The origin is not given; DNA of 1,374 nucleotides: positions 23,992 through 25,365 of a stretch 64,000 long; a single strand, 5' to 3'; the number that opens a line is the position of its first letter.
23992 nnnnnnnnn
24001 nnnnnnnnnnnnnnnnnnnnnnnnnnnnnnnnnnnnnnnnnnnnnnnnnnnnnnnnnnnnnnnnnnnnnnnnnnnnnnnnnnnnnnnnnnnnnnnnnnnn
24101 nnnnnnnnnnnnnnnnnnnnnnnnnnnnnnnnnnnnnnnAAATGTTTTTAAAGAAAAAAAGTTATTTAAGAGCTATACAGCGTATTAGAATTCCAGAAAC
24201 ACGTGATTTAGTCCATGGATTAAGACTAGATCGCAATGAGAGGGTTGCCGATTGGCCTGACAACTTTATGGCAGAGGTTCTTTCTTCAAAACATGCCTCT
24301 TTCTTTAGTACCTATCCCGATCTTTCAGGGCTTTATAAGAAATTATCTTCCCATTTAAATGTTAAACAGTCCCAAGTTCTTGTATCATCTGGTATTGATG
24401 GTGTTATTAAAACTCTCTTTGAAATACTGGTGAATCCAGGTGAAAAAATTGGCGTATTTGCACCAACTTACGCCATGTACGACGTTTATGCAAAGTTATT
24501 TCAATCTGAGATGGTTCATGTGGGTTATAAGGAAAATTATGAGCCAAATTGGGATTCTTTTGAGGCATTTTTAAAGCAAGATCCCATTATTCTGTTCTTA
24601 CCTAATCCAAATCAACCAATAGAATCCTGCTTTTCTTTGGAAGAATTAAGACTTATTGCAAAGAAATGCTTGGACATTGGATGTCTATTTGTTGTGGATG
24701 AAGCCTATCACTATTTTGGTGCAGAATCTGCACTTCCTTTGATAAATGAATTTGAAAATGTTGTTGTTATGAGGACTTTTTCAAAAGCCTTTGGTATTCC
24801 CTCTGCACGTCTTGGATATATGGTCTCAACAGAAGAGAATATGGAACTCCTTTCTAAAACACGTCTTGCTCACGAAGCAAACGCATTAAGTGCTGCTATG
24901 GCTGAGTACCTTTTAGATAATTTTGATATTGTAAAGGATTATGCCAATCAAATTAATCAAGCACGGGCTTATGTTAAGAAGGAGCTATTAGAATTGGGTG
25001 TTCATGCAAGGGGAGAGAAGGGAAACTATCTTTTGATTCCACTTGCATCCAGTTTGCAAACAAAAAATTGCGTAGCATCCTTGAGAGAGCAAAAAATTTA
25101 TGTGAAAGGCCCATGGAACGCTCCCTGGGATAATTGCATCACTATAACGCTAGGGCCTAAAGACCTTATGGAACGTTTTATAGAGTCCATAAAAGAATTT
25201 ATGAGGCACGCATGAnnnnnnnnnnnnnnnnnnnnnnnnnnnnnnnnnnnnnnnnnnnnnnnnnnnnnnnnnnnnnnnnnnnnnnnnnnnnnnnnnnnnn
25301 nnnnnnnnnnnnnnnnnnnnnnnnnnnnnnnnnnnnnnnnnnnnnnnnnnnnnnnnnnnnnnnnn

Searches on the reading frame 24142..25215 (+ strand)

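Call 71: search_protein_families(library=pfam, proteins=[window:24142-25215:+], max_evalue=0.00001)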
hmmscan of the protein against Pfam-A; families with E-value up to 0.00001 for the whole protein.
window:24142-25215:+ (357 aa): 1 family
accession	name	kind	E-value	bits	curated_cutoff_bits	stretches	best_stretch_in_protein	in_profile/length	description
PF00155.27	Aminotran_1_2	-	2.4e-39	136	19.7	1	64-350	47-361/361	Aminotransferase class I and II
